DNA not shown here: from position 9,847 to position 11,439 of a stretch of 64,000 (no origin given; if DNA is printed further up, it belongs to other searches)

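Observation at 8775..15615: Fused DUF1537 acid-sugar kinase::PdxA-family dehydrogenase, clustered with a ThrC-like enzyme, a DapA-like aldolase and an orphan SBP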

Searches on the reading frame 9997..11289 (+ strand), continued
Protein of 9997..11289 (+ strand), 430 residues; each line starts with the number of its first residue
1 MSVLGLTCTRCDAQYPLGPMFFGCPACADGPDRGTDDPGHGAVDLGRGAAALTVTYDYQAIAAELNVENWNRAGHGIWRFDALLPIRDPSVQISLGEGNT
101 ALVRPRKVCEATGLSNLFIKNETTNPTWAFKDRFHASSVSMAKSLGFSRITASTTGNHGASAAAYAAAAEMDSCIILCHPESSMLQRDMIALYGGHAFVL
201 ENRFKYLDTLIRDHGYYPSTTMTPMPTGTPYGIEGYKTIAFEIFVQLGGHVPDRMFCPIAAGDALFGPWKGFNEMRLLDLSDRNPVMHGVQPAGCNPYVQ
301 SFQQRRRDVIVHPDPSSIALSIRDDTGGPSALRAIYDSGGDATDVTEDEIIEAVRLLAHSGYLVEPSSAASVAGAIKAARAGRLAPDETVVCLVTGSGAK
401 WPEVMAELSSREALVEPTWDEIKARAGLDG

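Call 71: fold_search(model_id=the predicted structure, library=pdb)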
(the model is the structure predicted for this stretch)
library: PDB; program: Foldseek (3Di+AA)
matches with E <= 10: 1424; with E <= 0.001: 500
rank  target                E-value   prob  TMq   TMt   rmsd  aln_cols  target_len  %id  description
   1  2zsj_D                1.3e-27  1.00  0.67  0.82  12.0       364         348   32  Crystal structure of threonine synthase from Aquifex aeolicus VF5 (released 2008-10-21)
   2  2zsj_A                1.6e-27  1.00  0.67  0.82  12.0       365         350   32  Crystal structure of threonine synthase from Aquifex aeolicus VF5 (released 2008-10-21)
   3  6nmx_D                2.6e-27  1.00  0.68  0.84  10.4       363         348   30  Threonine synthase from Bacillus subtilis ATCC 6633 with PLP and APPA (released 2019-03-13)
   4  6nmx_A                4.1e-27  1.00  0.68  0.83  11.1       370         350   30  Threonine synthase from Bacillus subtilis ATCC 6633 with PLP and APPA (released 2019-03-13)
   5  6cgq_A                4.6e-27  1.00  0.64  0.81  12.2       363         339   30  Threonine synthase from Bacillus subtilis ATCC 6633 with PLP and PLP-Ala (released 2019-02-27)
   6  6cgq_B                5.4e-27  1.00  0.66  0.82   9.6       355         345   31  Threonine synthase from Bacillus subtilis ATCC 6633 with PLP and PLP-Ala (released 2019-02-27)
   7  6nmx_B                1.8e-26  1.00  0.68  0.83  11.7       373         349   30  Threonine synthase from Bacillus subtilis ATCC 6633 with PLP and APPA (released 2019-03-13)
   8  2d1f_A                7.2e-26  1.00  0.69  0.84  12.4       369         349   31  Structure of Mycobacterium tuberculosis threonine synthase (released 2006-09-05)
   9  1uin_B                6.0e-25  1.00  0.65  0.80  11.8       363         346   31  Crystal Structure of Threonine Synthase from Thermus Thermophilus HB8, Trigonal Crystal Form (released 2003-11-18)
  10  1uin_A                7.6e-25  1.00  0.66  0.81  12.2       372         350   32  Crystal Structure of Threonine Synthase from Thermus Thermophilus HB8, Trigonal Crystal Form (released 2003-11-18)
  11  1v7c_A                8.1e-25  1.00  0.67  0.81  11.2       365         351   32  Crystal structure of threonine synthase from thermus thermophilus hb8 in complex with a substrate analogue (released 2003-12-30)
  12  2c2b_C                8.5e-25  1.00  0.79  0.77  11.6       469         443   18  Crystallographic structure of Arabidopsis thaliana Threonine synthase complexed with pyridoxal phosphate and S-adenosy (released 2005-11-28)
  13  3aey_B                1.0e-24  1.00  0.66  0.80  11.8       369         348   31  Apo form of threonine synthase from Thermus thermophilus HB8 (released 2010-11-17)
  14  2c2b_A                1.4e-24  1.00  0.79  0.77  11.6       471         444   19  Crystallographic structure of Arabidopsis thaliana Threonine synthase complexed with pyridoxal phosphate and S-adenosy (released 2005-11-28)
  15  1uim_A                2.5e-24  1.00  0.65  0.79  11.9       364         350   32  Crystal Structure of Threonine Synthase from Thermus Thermophilus HB8, Orthorhombic Crystal Form (released 2003-11-18)
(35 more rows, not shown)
